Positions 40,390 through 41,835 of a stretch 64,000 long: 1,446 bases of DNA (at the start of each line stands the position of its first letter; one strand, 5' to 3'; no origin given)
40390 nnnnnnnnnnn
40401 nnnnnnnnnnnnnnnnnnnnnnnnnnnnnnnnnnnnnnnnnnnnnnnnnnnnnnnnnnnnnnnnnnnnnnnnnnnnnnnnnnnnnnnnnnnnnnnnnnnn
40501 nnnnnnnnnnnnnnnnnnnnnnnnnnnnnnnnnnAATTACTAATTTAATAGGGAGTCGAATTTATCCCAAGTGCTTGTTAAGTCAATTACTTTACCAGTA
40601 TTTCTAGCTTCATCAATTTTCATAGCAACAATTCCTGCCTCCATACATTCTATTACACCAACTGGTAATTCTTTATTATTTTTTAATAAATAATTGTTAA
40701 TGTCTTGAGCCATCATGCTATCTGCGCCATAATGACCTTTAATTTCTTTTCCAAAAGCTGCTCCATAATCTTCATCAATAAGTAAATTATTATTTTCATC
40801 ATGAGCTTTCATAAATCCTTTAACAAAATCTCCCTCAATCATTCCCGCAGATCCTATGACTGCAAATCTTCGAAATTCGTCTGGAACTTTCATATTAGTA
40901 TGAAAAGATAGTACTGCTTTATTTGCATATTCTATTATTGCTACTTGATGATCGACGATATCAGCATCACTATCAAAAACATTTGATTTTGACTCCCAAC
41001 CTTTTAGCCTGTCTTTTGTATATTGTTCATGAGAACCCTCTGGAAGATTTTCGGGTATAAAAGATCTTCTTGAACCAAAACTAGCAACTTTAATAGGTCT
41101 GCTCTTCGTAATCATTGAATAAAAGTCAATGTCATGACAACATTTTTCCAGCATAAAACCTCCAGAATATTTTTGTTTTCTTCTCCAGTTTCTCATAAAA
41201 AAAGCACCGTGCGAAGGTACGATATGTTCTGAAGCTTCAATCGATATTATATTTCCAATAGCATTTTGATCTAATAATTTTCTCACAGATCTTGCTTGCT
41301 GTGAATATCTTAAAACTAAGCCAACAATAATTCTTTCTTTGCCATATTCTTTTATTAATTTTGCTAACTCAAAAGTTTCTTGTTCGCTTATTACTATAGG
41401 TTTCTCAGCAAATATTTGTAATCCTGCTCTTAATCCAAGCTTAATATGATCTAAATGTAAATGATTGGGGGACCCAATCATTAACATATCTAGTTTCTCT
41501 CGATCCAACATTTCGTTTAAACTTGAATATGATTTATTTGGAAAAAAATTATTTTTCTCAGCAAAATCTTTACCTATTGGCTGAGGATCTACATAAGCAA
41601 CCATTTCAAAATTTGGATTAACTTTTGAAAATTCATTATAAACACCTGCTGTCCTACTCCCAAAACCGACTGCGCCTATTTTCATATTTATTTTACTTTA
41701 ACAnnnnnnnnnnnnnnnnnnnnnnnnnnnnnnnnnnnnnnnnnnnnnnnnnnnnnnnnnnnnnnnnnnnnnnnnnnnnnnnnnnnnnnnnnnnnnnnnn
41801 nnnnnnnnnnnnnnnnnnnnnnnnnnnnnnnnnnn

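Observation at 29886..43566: Thirteen-gene same-strand amino-sugar operon mixing hydrolytic/deaminating and oxidative enzymes, without a GlcNAc kinase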

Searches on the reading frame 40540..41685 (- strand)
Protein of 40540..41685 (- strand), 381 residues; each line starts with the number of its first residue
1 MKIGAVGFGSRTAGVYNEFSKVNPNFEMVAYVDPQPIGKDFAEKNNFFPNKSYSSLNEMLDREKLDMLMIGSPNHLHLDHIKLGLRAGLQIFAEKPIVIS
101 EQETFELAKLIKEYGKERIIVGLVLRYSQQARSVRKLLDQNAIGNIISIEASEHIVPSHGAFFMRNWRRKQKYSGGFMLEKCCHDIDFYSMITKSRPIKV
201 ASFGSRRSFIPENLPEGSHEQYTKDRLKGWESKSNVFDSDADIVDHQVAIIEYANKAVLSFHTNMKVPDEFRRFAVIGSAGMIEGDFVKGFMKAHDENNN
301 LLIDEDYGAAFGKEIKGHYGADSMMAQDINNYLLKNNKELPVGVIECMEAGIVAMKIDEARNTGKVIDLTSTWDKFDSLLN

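Call 4: search_protein_families(library=pfam, proteins=[window:40540-41685:-])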
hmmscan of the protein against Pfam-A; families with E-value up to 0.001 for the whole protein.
window:40540-41685:- (381 aa): 3 families
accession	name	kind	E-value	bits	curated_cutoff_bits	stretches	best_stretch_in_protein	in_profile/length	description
PF02894.22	GFO_IDH_MocA_C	-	6.8e-17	62.4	22.9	1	135-367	1-216/218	Oxidoreductase family, C-terminal alpha/beta domain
PF01408.29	GFO_IDH_MocA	-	8.5e-17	62.4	24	1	2-117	2-115/120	Oxidoreductase family, NAD-binding Rossmann fold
PF22725.1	GFO_IDH_MocA_C3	-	1.2e-16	61.3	27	1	132-284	2-124/124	GFO/IDH/MocA C-terminal domain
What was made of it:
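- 40540..41685 (-): Gfo/Idh/MocA oxidoreductase that heads the ABC cassette; reaction unknown. Pfam (call 4).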

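Call 6: search_protein_families(library=ncbifam, proteins=[window:40540-41685:-], max_evalue=0.00001)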
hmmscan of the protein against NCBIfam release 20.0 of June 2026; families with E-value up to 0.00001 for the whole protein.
window:40540-41685:- (381 aa): 8 families
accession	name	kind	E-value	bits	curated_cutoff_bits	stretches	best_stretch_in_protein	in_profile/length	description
TIGR04380.1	myo_inos_iolG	equivalog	4.4e-23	81.7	355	1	1-206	2-198/330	inositol 2-dehydrogenase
NF040723.1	UDP-GlcNAcDh_Arch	equivalog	1e-16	61.3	450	1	2-198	2-182/302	UDP-N-acetylglucosamine 3-dehydrogenase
NF052479.1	LevoglcsnDh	equivalog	3e-11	42.6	650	1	42-283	53-287/386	levoglucosan dehydrogenase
NF052679.1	InsChiInosDhIolG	equivalog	4.7e-10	39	540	1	44-153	46-155/343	bifunctional inositol 2-dehydrogenase/D-chiro-inositol 1-dehydrogenase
NF008607.0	PRK11579.1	subfamily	1.2e-08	34.4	330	1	3-187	7-183/346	oxidoreductase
NF058561.1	BT_2158_fam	equivalog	1.6e-06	27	750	1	2-152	37-183/487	glycoside 3-dehydrogenase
NF058563.1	BT_2159_fam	equivalog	3.3e-06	26.4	650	1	1-150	1-147/350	disaccharide 3-dehydrogenase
NF041392.1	XylDh_Gfo6_Halo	equivalog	5.5e-06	25.4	350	0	53-152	71-169/350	D-xylose 1-dehydrogenase Gfo6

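Call 17: search_solved_structures(query=window:40540-41685:-, max_evalue=0.001)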
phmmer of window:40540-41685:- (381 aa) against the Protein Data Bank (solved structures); distinct sequences matched with E-value up to 0.001: 63 (the best 60 are shown).
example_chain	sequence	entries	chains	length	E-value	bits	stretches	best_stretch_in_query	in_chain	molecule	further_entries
3cea_A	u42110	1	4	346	2.9e-16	63.1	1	44-203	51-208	Myo-inositol 2-dehydrogenase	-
8qc2_A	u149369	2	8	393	1.5e-15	60.7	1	22-205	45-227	Gfo/Idh/MocA family oxidoreductase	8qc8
4n54_A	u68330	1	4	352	1.9e-15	60.4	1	2-209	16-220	Inositol dehydrogenase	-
4mkx_A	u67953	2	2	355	1.9e-15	60.4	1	2-209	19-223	Inositol dehydrogenase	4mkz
8qc3_A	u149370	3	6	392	5.7e-14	55.6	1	22-207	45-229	Oxidoreductase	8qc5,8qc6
6z3b_B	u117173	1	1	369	8.8e-12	48.4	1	21-205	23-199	Gfo/Idh/MocA family oxidoreductase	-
6z3b_A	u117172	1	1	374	8.9e-12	48.3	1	21-205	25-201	Gfo/Idh/MocA family oxidoreductase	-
6z3c_AAA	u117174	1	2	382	9.3e-12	48.3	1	21-205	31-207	Gfo/Idh/MocA family oxidoreductase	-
6o15_A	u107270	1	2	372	1.3e-11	47.8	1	4-204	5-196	Uncharacterized oxidoreductase YjhC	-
3moi_A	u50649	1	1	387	4.4e-11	46.1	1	4-204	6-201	Probable dehydrogenase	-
8zn9_A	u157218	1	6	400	1.4e-10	44.4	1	53-204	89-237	Oxidoreductase, putative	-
3o9z_A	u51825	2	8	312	2.5e-10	43.6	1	41-190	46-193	Lipopolysaccharide biosynthesis protein wbpB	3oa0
3db2_A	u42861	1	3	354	9.6e-10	41.6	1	53-205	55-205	putative NADPH-dependent oxidoreductase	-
3e18_A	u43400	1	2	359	2.5e-09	40.3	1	51-196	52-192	oxidoreductase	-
3oa2_A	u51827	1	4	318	4.2e-09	39.5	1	40-189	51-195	WbpB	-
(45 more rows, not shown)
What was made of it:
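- Among the NCBIfam matches, Gfo's longest-coverage hit is to levoglucosan (1,6-anhydroglucose) dehydrogenase, and among the PDB matches YjhC is also hit (calls 6, 17).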

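Call 59: search_dna_similar(query=window:40540-41685:-, collection=plasmids, mode=protein, max_evalue=1e-40, max_rows=30)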
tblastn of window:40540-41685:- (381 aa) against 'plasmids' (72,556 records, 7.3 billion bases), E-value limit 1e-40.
Records with a match: 242; places in all: 243; records where one place covers at least 80% of the query: 241.
Best place of each record, by identity: <60% 242.
By first word of the organism name: Rhizobium 125; Sinorhizobium 78; Agrobacterium 17; Ensifer 9; Duffyella 3; Pararhizobium 2; Paracoccus 2; Peteryoungia 1; Allorhizobium 1; Microvirga 1; and 3 more.
By predicted mobility (MOB-suite, as given by PLSDB): non-mobilizable 105; mobilizable 92; conjugative 45.
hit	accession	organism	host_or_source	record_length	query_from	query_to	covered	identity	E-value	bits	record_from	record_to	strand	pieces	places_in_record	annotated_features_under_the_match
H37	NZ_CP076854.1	Rhizobium sp. WYJ-E13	Curcuma wenyujin Y.H. Chen et C. ...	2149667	1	381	100%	50.6%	2e-124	402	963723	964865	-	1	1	none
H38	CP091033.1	Sinorhizobium sp. B11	soybean,TY,soil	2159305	1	381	97%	52.3%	3e-106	411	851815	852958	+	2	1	none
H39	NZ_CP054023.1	Rhizobium indicum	Pisum sativum l. (pea),Pure culture,Pea ...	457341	1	381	100%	50.4%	3e-124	402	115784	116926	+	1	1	Gfo/Idh/MocA family oxidoreductase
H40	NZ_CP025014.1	Rhizobium leguminosarum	Lotus corniculatus,Bacteria culture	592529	1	381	100%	50.4%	4e-124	401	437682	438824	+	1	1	Gfo/Idh/MocA family oxidoreductase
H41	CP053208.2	Rhizobium leguminosarum bv. trifolii TA1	Trifolium spumosum L. (Annual ...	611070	1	381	100%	50.4%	4e-124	401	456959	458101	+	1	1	Gfo/Idh/MocA family oxidoreductase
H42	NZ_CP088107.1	Rhizobium ruizarguesonis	cell culture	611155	1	381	100%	50.4%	4e-124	401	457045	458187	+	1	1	Gfo/Idh/MocA family oxidoreductase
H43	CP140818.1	Rhizobium ruizarguesonis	Trifolium pratense,whole organism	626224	1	381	100%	50.4%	4e-124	401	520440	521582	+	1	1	Gfo/Idh/MocA family oxidoreductase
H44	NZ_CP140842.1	Rhizobium ruizarguesonis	Trifolium pratense,whole organism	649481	1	381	100%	50.4%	4e-124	401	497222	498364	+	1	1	Gfo/Idh/MocA family oxidoreductase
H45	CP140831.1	Rhizobium ruizarguesonis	Trifolium pratense,whole organism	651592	1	381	100%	50.4%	4e-124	401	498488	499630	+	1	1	Gfo/Idh/MocA family oxidoreductase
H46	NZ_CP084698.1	Rhizobium ruizarguesonis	Pisum sativum L.,Cell culture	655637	1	381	100%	50.4%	4e-124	401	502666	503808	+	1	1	Gfo/Idh/MocA family oxidoreductase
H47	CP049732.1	Rhizobium leguminosarum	Pisum sativum,Pisum sativum nodules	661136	1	381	100%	50.4%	4e-124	401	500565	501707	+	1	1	Gfo/Idh/MocA family oxidoreductase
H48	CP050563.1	Rhizobium leguminosarum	Lathyrus sativus,cell culture,root ...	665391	1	381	100%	50.4%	4e-124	401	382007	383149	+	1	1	Gfo/Idh/MocA family oxidoreductase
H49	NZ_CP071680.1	Rhizobium ruizarguesonis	lentil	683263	1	381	100%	50.4%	4e-124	401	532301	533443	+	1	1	Gfo/Idh/MocA family oxidoreductase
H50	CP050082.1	Rhizobium leguminosarum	Trifolium pratense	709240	1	381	100%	50.4%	4e-124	401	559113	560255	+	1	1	Gfo/Idh/MocA family oxidoreductase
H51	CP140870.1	Rhizobium ruizarguesonis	Trifolium pratense,whole organism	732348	1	381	100%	50.4%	4e-124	401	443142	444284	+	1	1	Gfo/Idh/MocA family oxidoreductase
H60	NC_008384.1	Rhizobium johnstonii 3841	-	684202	1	381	100%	50.1%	3e-124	401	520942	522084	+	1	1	Gfo/Idh/MocA family oxidoreductase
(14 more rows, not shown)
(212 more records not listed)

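Call 60: get_annotated_region(hit=H60, flank=10000)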
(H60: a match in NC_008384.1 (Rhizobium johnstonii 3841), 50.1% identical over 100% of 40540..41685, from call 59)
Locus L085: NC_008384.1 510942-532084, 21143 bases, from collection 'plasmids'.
description: Rhizobium johnstonii 3841 plasmid pRL11, complete sequence
organism: Rhizobium johnstonii 3841 (NCBI taxid 216596)
taxonomy: Bacteria; Pseudomonadota; Alphaproteobacteria; Hyphomicrobiales; Rhizobiaceae; Rhizobium; Rhizobium johnstonii; Rhizobium johnstonii 3841
host: -; source: -; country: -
typing (MOB-suite, as given by PLSDB): conjugative; relaxase MOBQ; mating-pair formation MPF_T
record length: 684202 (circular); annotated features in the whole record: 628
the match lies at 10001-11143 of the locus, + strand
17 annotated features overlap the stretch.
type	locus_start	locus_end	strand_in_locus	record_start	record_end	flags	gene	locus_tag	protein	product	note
CDS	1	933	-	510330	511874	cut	-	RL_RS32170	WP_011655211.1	ABC transporter substrate-binding protein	-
CDS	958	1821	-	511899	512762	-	-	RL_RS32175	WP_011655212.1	serine hydrolase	-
CDS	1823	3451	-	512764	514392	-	-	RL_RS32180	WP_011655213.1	ABC transporter ATP-binding protein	-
CDS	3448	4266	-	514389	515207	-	-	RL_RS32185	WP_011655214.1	ABC transporter permease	-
CDS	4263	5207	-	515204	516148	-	-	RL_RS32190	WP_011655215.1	ABC transporter permease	GO:0055085 - transmembrane transport [Evidence IEA]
CDS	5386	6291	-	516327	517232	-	-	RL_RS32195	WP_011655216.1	LysR family transcriptional regulator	-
CDS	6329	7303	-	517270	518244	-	-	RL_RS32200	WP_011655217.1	LysR family transcriptional regulator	-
CDS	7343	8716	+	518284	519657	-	-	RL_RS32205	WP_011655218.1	MmgE/PrpD family protein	-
CDS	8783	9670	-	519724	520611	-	yghX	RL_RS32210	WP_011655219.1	YghX family hydrolase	-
CDS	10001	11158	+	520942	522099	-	-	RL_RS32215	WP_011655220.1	Gfo/Idh/MocA family oxidoreductase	-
CDS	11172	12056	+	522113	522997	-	-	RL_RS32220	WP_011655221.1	sugar ABC transporter permease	-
CDS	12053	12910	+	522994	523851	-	-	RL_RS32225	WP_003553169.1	carbohydrate ABC transporter permease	GO:0008643 - carbohydrate transport [Evidence IEA]; GO:0055085 - transmembrane transport [Evidence IEA]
CDS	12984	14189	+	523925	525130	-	-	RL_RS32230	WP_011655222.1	ABC transporter substrate-binding protein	-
CDS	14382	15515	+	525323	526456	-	ugpC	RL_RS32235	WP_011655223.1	sn-glycerol-3-phosphate ABC transporter ATP-binding protein UgpC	-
CDS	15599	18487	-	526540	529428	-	-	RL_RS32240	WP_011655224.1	patatin-like phospholipase family protein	GO:0006629 - lipid metabolic process [Evidence IEA]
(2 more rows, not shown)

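Call 63: search_dna_similar(query=window:40540-41685:-, collection=plasmids, mode=protein, max_evalue=1e-40, max_rows=60, rows=spread)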
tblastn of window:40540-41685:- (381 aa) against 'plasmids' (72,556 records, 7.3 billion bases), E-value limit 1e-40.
Records with a match: 242; places in all: 243; records where one place covers at least 80% of the query: 241.
Best place of each record, by identity: <60% 242.
By first word of the organism name: Rhizobium 125; Sinorhizobium 78; Agrobacterium 17; Ensifer 9; Duffyella 3; Pararhizobium 2; Paracoccus 2; Peteryoungia 1; Allorhizobium 1; Microvirga 1; and 3 more.
By predicted mobility (MOB-suite, as given by PLSDB): non-mobilizable 105; mobilizable 92; conjugative 45.
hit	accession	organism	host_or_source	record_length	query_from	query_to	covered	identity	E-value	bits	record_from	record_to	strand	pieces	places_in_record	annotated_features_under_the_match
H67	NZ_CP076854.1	Rhizobium sp. WYJ-E13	Curcuma wenyujin Y.H. Chen et C. ...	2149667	1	381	100%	50.6%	2e-124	402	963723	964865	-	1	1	none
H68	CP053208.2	Rhizobium leguminosarum bv. trifolii TA1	Trifolium spumosum L. (Annual ...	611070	1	381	100%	50.4%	4e-124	401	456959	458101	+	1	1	Gfo/Idh/MocA family oxidoreductase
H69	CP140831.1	Rhizobium ruizarguesonis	Trifolium pratense,whole organism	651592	1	381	100%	50.4%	4e-124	401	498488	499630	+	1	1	Gfo/Idh/MocA family oxidoreductase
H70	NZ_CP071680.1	Rhizobium ruizarguesonis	lentil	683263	1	381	100%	50.4%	4e-124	401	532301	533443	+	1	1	Gfo/Idh/MocA family oxidoreductase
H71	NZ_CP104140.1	Rhizobium sp. WSM1274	Vicia sp.,cell culture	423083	1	381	100%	50.3%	2e-123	399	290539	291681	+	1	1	Gfo/Idh/MocA family oxidoreductase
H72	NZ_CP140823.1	Rhizobium johnstonii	Trifolium pratense,whole organism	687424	1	381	100%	50.1%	2e-124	402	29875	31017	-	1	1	Gfo/Idh/MocA family oxidoreductase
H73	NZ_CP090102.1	Rhizobium leguminosarum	Trifolium pratense,Cell culture,Plant ...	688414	1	381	100%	50.1%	3e-124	401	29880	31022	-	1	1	Gfo/Idh/MocA family oxidoreductase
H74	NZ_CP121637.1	Rhizobium leguminosarum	Trifolium ambiguum,cell culture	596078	1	381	100%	50.1%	3e-124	401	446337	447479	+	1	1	Gfo/Idh/MocA family oxidoreductase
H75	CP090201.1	Rhizobium leguminosarum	Trifolium ambiguum,Cell culture,nodule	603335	1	381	100%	50.1%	3e-124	401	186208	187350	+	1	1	Gfo/Idh/MocA family oxidoreductase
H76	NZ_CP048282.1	Rhizobium leguminosarum bv. viciae 248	Fava bean,whole organism,nodules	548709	1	381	100%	50.1%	4e-124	401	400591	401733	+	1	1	Gfo/Idh/MocA family oxidoreductase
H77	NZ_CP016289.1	Rhizobium leguminosarum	Vavilovia formosa,cell culture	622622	1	381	100%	50.1%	4e-124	401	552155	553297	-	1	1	Gfo/Idh/MocA family oxidoreductase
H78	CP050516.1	Rhizobium leguminosarum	Trifolium repens,cell culture,root ...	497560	1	381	100%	50.1%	4e-124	401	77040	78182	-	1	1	Gfo/Idh/MocA family oxidoreductase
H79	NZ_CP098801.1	Rhizobium anhuiense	Trifolium dubium,Cell culture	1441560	1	381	100%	50.1%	6e-124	400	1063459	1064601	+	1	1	record has no annotation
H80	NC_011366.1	Rhizobium leguminosarum bv. trifolii WSM2304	-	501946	1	381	100%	50.1%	1e-123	399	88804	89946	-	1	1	Gfo/Idh/MocA family oxidoreductase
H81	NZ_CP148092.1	Rhizobium sp. T1470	Medicago sativa,cell culture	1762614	1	381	100%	50.0%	5e-123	398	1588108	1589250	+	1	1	none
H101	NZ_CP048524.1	Agrobacterium tumefaciens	walnut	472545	1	381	100%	48.1%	9e-115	374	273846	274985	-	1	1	Gfo/Idh/MocA family oxidoreductase | GNAT family N-acetyltransferase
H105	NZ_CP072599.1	Duffyella gerundensis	Prunus dulcis,Inner leaf tissues of ...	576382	1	380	100%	47.8%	2e-117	382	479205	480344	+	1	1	Gfo/Idh/MocA family oxidoreductase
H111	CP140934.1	Sinorhizobium meliloti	Medicago lupulina,whole organism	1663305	1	381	100%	46.8%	2e-116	379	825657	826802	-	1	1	Gfo/Idh/MocA family oxidoreductase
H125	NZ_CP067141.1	Paracoccus saliphilus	cell culture,saline-alkali soil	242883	1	380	100%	44.4%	8e-107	351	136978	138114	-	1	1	Gfo/Idh/MocA family oxidoreductase | copper homeostasis protein CutC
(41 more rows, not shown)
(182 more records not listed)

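Call 64: get_annotated_region(hit=H111, flank=8000)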
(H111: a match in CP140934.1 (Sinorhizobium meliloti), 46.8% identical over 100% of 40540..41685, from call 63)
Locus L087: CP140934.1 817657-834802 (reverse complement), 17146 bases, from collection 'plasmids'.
description: Sinorhizobium meliloti strain ml28 plasmid pSymB, complete sequence
organism: Sinorhizobium meliloti (NCBI taxid 382)
taxonomy: Bacteria; Pseudomonadota; Alphaproteobacteria; Hyphomicrobiales; Rhizobiaceae; Sinorhizobium; Sinorhizobium meliloti
host: -; source: Medicago lupulina,whole organism; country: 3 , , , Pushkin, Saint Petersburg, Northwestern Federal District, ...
typing (MOB-suite, as given by PLSDB): mobilizable; relaxase MOBQ
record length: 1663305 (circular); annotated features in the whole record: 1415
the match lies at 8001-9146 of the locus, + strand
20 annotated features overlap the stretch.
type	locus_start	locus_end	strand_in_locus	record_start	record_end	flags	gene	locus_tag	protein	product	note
CDS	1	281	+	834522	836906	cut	-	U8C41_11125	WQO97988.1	aldehyde dehydrogenase family protein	-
CDS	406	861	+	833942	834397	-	-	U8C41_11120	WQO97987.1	RbsD/FucU family protein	-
CDS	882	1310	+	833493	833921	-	-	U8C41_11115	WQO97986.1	OsmC family protein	-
CDS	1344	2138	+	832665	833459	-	-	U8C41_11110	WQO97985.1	dimethylarginine dimethylaminohydrolase family protein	-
CDS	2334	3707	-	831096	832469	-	-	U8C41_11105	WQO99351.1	FAD-containing oxidoreductase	-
CDS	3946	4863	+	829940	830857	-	-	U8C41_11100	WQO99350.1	ABC transporter substrate-binding protein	-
CDS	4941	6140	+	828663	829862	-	-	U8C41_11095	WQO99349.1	ABC transporter permease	-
CDS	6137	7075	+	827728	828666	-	-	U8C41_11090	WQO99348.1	ABC transporter ATP-binding protein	-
CDS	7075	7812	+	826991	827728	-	-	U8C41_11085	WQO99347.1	ABC transporter permease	-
CDS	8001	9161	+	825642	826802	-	-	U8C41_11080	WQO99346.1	Gfo/Idh/MocA family oxidoreductase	-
CDS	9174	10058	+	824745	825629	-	-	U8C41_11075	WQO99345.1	sugar ABC transporter permease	-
CDS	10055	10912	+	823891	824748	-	-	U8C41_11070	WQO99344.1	carbohydrate ABC transporter permease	-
CDS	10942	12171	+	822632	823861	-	-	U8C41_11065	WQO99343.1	extracellular solute-binding protein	-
CDS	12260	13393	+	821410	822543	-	ugpC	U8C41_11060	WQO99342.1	sn-glycerol-3-phosphate ABC transporter ATP-binding protein UgpC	-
CDS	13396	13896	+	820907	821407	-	-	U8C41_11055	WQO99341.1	GNAT family N-acetyltransferase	-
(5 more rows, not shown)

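Call 65: get_annotated_region(hit=H101, flank=8000)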
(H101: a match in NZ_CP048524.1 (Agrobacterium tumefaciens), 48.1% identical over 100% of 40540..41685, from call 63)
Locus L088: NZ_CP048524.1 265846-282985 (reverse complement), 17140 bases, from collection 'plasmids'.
description: Agrobacterium tumefaciens strain Sta004 plasmid pAt2, complete sequence
organism: Agrobacterium tumefaciens (NCBI taxid 358)
taxonomy: Bacteria; Pseudomonadota; Alphaproteobacteria; Hyphomicrobiales; Rhizobiaceae; Agrobacterium; Agrobacterium tumefaciens
host: -; source: walnut; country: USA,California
typing (MOB-suite, as given by PLSDB): conjugative; relaxase MOBQ; mating-pair formation MPF_T
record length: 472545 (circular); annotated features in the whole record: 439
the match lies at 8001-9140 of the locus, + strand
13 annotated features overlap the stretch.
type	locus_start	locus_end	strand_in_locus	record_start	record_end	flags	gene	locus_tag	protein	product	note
CDS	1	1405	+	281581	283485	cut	-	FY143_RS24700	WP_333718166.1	AI-2E family transporter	GO:1905887 - autoinducer AI-2 transmembrane transport [Evidence IEA]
CDS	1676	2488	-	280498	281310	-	-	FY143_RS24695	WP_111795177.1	inositol monophosphatase family protein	GO:0006020 - inositol metabolic process [Evidence IEA]; GO:0046855 - obsolete inositol phosphate dephosphorylation ...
CDS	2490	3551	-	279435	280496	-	-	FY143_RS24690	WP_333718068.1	ABC transporter ATP-binding protein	-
CDS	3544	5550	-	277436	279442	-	-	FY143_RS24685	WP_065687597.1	iron ABC transporter permease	GO:0006826 - iron ion transport [Evidence IEA]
CDS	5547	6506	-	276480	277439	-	-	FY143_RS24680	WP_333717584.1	extracellular solute-binding protein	-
CDS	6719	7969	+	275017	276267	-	-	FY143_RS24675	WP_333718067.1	ROK family transcriptional regulator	GO:0006355 - regulation of DNA-templated transcription [Evidence IEA]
CDS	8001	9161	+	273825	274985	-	-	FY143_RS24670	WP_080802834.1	Gfo/Idh/MocA family oxidoreductase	-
CDS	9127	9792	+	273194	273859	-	-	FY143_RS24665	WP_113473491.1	GNAT family N-acetyltransferase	-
CDS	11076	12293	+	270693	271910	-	nhaA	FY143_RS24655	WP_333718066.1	Na+/H+ antiporter NhaA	GO:1902600 - proton transmembrane transport [Evidence IEA]; GO:0006814 - sodium ion transport [Evidence IEA]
CDS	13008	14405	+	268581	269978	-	-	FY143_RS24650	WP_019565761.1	cache domain-containing protein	-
CDS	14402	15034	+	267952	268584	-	-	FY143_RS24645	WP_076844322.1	response regulator transcription factor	GO:0000160 - phosphorelay signal transduction system [Evidence IEA]; GO:0006355 - regulation of DNA-templated ...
CDS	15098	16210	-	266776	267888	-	-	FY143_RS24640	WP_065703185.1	TRAP transporter substrate-binding protein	-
CDS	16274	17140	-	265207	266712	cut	-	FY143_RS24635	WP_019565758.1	TRAP transporter large permease subunit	-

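Call 66: get_annotated_region(hit=H125, flank=9000)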
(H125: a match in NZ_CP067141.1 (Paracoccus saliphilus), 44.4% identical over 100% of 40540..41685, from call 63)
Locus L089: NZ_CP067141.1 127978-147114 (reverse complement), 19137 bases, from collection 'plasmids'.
description: Paracoccus saliphilus strain DSM 18447 plasmid p242883, complete sequence
organism: Paracoccus saliphilus (NCBI taxid 405559)
taxonomy: Bacteria; Pseudomonadota; Alphaproteobacteria; Rhodobacterales; Paracoccaceae; Paracoccus; Paracoccus saliphilus
host: -; source: cell culture,saline-alkali soil; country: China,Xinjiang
typing (MOB-suite, as given by PLSDB): non-mobilizable; replicon rep_cluster_565; mating-pair formation MPF_T
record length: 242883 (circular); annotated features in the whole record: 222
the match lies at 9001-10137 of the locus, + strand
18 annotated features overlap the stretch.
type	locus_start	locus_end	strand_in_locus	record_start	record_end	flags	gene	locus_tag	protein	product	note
CDS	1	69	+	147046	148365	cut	-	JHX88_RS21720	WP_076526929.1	HlyD family type I secretion periplasmic adaptor subunit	GO:0030253 - protein secretion by the type I secretion system [Evidence IEA]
CDS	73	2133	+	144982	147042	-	-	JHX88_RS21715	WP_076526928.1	hypothetical protein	-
CDS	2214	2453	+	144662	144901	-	-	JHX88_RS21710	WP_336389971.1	type II toxin-antitoxin system CcdA family antitoxin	-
CDS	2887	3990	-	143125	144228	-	-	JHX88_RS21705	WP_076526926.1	N-acetylglucosamine-6-phosphate deacetylase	GO:0046349 - amino sugar biosynthetic process [Evidence IEA]; GO:0005975 - carbohydrate metabolic process [Evidence IEA]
CDS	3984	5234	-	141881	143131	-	-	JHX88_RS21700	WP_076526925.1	class II D-tagatose-bisphosphate aldolase, non-catalytic subunit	GO:0005975 - carbohydrate metabolic process [Evidence IEA]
CDS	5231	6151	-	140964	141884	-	-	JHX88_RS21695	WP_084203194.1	ROK family protein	-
CDS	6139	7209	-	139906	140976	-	-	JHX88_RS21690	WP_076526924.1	phosphosugar isomerase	-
CDS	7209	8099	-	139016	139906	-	-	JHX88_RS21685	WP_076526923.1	DeoR/GlpR family DNA-binding transcription regulator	-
CDS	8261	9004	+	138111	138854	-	-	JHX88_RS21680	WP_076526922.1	copper homeostasis protein CutC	GO:0055070 - copper ion homeostasis [Evidence IEA]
CDS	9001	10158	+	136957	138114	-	-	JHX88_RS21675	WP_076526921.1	Gfo/Idh/MocA family oxidoreductase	-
CDS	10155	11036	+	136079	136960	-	-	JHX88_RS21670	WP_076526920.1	sugar ABC transporter permease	-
CDS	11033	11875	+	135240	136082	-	-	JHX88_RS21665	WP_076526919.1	carbohydrate ABC transporter permease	GO:0008643 - carbohydrate transport [Evidence IEA]; GO:0055085 - transmembrane transport [Evidence IEA]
CDS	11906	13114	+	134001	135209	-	-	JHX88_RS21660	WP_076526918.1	extracellular solute-binding protein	-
CDS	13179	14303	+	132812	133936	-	ugpC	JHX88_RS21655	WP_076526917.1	sn-glycerol-3-phosphate ABC transporter ATP-binding protein UgpC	-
CDS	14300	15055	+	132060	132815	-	nagB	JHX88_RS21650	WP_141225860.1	glucosamine-6-phosphate deaminase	GO:0006046 - N-acetylglucosamine catabolic process [Evidence IEA]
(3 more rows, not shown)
